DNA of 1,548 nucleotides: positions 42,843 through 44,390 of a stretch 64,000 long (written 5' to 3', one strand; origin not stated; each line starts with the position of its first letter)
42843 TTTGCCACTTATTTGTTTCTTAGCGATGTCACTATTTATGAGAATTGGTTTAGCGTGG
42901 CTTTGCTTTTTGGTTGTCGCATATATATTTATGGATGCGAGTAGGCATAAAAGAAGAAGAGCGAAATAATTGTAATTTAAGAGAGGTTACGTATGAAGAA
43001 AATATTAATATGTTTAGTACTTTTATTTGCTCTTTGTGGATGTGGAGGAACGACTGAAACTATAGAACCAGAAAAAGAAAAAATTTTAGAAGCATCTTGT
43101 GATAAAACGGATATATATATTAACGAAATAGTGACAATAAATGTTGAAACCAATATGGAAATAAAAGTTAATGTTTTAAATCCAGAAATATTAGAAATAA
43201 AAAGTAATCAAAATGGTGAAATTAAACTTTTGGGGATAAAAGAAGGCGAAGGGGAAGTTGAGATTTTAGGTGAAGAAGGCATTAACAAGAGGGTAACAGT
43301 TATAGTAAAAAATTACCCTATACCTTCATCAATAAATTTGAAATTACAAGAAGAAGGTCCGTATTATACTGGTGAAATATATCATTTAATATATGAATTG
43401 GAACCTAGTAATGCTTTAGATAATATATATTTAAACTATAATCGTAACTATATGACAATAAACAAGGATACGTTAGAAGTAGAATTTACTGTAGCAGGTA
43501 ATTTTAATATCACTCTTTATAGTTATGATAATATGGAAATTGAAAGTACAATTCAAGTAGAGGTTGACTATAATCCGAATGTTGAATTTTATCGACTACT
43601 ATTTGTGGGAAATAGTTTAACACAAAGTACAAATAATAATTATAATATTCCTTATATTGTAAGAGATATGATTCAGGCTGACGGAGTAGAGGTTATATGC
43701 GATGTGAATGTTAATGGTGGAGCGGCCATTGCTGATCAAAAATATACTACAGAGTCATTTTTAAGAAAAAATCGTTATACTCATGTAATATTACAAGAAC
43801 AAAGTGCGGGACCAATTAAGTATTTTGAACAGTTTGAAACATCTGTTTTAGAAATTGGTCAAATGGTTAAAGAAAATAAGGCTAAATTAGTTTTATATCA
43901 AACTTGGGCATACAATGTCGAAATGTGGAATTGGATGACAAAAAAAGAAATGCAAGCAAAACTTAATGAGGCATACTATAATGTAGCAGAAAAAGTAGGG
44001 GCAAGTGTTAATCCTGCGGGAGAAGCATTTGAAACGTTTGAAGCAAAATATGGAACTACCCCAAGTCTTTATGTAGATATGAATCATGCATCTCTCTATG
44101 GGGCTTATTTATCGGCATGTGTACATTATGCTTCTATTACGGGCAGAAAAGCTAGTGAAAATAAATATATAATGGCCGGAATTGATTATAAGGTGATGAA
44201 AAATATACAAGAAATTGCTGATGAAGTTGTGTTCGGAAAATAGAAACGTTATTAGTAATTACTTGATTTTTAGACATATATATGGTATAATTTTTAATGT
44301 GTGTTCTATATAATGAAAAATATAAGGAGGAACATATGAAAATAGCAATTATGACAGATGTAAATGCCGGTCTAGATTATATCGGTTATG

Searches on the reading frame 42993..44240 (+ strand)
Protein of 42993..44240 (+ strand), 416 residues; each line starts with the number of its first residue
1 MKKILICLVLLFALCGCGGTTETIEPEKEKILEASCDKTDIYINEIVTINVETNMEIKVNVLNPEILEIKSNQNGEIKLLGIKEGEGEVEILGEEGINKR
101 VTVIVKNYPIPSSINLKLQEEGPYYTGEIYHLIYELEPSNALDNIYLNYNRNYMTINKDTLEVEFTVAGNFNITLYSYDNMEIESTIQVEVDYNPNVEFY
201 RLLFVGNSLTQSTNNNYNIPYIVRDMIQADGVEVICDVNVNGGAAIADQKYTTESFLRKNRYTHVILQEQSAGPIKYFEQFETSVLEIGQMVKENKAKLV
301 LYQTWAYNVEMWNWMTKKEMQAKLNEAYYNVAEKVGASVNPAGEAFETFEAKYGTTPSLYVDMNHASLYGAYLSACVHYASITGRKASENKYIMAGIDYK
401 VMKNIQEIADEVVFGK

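Call 25: search_protein_families(library=pfam, proteins=[window:42993-44240:+], max_evalue=0.00001)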
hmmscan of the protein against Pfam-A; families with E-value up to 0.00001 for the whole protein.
window:42993-44240:+ (416 aa): 1 family
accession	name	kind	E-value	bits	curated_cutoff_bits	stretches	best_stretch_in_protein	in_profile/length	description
PF16227.11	DUF4886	-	1.8e-10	40.7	26.7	1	243-410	64-240/242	Domain of unknown function (DUF4886)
